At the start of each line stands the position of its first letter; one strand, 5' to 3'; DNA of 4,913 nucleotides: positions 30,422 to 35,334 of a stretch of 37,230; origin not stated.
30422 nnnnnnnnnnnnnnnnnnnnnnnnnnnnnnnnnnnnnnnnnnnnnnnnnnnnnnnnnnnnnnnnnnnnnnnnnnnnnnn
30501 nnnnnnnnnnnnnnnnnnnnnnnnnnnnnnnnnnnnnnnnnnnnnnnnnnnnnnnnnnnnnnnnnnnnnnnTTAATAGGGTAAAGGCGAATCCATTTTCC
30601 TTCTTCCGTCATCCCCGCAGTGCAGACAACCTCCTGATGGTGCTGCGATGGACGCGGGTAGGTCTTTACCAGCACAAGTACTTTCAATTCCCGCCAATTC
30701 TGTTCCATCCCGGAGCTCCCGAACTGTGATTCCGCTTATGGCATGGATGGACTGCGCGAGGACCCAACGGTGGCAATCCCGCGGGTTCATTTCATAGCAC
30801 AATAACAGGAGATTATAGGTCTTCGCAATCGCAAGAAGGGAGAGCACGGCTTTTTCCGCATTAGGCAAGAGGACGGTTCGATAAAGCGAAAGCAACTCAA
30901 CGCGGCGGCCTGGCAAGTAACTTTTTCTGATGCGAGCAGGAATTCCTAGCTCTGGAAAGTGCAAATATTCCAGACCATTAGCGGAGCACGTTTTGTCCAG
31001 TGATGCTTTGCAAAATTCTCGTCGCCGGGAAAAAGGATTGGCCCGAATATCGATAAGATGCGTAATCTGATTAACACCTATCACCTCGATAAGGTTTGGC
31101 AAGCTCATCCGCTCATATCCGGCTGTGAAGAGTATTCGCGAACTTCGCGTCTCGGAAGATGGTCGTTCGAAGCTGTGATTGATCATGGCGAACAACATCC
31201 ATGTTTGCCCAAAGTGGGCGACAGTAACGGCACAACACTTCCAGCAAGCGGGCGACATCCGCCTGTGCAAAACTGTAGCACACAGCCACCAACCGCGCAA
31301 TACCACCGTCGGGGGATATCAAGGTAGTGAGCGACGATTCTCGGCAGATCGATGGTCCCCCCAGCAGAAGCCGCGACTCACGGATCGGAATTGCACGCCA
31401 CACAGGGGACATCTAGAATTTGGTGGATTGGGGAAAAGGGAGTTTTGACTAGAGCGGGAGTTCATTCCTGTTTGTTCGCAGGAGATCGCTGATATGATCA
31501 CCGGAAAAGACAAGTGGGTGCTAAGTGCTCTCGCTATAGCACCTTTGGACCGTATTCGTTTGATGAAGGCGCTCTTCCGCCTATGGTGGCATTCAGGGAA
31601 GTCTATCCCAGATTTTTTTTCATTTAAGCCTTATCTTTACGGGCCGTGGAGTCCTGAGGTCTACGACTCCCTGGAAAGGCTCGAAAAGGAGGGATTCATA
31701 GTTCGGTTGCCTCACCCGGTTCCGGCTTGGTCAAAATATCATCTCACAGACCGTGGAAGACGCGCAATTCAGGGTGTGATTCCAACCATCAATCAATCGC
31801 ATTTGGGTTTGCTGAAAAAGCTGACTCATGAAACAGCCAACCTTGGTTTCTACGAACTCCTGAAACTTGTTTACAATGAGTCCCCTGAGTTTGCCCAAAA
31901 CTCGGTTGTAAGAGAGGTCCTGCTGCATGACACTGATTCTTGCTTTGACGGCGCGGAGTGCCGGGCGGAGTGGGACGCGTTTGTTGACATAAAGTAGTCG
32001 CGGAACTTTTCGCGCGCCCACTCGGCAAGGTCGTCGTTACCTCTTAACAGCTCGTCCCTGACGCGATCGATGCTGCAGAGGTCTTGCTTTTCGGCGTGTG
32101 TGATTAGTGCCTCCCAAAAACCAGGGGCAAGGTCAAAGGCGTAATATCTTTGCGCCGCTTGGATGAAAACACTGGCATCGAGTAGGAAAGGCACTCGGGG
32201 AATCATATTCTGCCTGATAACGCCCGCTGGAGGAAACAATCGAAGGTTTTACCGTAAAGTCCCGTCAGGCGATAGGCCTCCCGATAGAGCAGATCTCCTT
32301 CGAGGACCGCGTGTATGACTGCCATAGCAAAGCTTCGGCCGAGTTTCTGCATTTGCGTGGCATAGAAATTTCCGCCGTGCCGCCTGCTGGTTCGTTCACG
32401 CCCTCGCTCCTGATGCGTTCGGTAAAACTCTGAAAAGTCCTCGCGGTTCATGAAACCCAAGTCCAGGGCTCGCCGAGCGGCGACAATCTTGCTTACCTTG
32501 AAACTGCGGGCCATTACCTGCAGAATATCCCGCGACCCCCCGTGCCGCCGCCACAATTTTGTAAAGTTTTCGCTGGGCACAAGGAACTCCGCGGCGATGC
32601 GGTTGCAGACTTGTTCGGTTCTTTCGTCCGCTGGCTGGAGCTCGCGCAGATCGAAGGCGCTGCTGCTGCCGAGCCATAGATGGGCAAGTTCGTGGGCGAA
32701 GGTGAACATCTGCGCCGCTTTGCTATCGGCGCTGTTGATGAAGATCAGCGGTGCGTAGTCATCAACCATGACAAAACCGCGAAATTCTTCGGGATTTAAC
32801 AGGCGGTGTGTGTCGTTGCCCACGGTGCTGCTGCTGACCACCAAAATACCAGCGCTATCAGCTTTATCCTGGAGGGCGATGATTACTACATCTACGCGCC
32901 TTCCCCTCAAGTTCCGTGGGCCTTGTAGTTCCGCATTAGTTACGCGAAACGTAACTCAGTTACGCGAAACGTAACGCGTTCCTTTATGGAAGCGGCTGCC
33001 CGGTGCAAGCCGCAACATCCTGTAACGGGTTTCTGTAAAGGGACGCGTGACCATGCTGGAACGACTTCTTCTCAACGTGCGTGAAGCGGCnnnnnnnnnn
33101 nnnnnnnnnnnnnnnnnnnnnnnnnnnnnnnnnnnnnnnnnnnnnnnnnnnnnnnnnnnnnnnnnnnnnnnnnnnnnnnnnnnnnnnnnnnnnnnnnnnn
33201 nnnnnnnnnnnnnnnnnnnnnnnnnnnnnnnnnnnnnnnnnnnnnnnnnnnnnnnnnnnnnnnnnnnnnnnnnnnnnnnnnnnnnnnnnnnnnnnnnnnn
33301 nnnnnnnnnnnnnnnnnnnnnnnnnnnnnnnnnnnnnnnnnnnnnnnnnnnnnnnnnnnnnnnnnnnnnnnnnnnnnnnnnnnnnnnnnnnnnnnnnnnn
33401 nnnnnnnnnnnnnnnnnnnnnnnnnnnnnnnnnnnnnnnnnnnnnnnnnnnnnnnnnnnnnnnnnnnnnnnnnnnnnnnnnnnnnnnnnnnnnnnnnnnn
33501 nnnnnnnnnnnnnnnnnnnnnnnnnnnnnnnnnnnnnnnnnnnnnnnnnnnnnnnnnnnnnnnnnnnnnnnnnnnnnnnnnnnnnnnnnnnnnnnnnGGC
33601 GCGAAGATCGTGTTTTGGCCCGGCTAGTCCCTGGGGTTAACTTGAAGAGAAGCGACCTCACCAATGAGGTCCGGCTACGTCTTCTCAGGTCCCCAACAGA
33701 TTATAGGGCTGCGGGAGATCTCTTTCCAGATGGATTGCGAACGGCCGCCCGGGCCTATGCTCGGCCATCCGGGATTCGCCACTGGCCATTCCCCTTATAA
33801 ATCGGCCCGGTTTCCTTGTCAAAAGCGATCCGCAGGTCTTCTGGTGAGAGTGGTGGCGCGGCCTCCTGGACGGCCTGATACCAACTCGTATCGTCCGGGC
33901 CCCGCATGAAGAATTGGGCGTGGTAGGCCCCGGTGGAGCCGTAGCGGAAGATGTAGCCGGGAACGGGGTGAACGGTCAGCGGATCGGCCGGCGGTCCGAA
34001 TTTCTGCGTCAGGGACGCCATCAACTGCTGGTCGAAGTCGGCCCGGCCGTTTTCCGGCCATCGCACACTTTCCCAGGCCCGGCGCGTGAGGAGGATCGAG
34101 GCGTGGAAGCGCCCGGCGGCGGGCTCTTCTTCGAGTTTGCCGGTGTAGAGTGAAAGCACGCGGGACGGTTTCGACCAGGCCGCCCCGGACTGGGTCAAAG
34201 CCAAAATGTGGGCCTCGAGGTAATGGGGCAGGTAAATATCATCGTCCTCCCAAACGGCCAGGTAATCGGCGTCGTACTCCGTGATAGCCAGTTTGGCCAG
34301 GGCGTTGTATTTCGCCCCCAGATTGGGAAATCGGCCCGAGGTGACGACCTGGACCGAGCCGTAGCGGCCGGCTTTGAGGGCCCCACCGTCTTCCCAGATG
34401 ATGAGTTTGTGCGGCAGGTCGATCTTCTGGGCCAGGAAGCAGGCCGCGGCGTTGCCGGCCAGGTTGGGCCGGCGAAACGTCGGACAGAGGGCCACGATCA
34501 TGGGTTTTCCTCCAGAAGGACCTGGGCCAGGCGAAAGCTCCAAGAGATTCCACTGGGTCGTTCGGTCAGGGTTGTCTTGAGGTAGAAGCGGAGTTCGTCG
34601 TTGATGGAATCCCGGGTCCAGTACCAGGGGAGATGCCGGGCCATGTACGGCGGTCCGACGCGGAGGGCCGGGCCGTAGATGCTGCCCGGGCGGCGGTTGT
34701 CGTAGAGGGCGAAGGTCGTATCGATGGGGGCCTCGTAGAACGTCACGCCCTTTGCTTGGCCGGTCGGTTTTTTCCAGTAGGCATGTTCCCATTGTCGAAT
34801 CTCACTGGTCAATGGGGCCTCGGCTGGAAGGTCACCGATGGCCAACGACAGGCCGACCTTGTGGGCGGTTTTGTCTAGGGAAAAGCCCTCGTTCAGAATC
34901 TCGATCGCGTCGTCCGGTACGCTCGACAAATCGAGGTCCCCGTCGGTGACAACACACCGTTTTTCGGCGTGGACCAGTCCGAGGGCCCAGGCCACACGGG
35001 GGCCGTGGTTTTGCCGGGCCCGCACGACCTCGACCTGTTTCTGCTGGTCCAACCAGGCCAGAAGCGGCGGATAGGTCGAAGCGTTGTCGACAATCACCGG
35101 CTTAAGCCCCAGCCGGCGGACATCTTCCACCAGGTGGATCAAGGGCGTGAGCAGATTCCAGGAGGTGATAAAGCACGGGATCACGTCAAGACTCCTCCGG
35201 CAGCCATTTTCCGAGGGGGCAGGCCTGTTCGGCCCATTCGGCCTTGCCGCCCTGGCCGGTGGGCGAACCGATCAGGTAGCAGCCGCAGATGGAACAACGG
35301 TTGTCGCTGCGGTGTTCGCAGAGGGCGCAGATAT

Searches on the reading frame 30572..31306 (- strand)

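Call 14: search_protein_families(library=pfam, max_evalue=0.01, proteins=[window:30572-31306:-])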
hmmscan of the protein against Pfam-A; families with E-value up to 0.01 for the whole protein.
window:30572-31306:- (244 aa): 2 families
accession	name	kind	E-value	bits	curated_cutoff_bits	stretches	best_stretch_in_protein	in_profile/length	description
PF04343.18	DUF488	-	5.4e-20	72.7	22.2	1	75-185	8-119/121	Domain of unknown function DUF488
PF22751.1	DUF488-N3a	-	4.6e-05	24.2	27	1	142-188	67-115/118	Active DUF488-N3 subclade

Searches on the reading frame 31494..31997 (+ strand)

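Call 14: search_protein_families(library=pfam, max_evalue=0.01, proteins=[window:31494-31997:+])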
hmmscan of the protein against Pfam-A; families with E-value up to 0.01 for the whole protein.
window:31494-31997:+ (167 aa): 1 family
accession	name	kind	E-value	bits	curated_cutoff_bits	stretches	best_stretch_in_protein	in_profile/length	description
PF03551.20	PadR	-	0.00019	21.8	27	1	55-93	33-74/75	Transcriptional regulator PadR-like family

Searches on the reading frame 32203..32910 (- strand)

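Call 14: search_protein_families(library=pfam, max_evalue=0.01, proteins=[window:32203-32910:-])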
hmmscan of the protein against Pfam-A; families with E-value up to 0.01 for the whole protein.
window:32203-32910:- (235 aa): 2 families
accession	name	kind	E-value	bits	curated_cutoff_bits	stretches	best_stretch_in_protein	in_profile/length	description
PF06114.19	Peptidase_M78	-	5.4e-19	68.6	22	1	18-148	2-122/123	IrrE N-terminal-like domain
PF20573.4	DUF6782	-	0.00076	19.2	27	1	48-79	71-102/241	Putative metallopeptidase family (DUF6782)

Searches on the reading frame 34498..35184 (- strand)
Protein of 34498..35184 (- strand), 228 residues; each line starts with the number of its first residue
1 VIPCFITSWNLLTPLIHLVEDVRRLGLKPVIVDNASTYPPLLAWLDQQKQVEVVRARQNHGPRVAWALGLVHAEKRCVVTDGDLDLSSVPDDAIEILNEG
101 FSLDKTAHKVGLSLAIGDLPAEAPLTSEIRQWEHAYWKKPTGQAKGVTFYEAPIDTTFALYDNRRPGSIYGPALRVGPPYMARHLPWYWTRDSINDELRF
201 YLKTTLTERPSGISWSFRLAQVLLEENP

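Call 14: search_protein_families(library=pfam, max_evalue=0.01, proteins=[window:34498-35184:-])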
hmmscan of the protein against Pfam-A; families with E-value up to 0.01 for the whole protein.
window:34498-35184:- (228 aa): 2 families
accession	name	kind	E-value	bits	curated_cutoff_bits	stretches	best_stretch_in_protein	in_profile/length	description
PF25591.1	LRV_2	-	7.4e-05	23.1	27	1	27-56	27-56/61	Leucine Rich Repeat Variant domain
PF00535.33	Glycos_transf_2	-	0.00027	21.3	23.3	1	2-126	4-128/168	Glycosyl transferase family 2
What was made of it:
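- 34498..35184 (-): Second, small GT2-like protein (228 aa) of the cassette. Weak Pfam PF00535 hit, 2.7e-4, below the gathering score (call 14).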

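Call 88: search_protein_families(library=ncbifam, max_evalue=0.01, proteins=[window:34498-35184:-])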
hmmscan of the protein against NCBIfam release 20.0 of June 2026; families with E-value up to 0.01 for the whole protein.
window:34498-35184:- (228 aa): 0 families
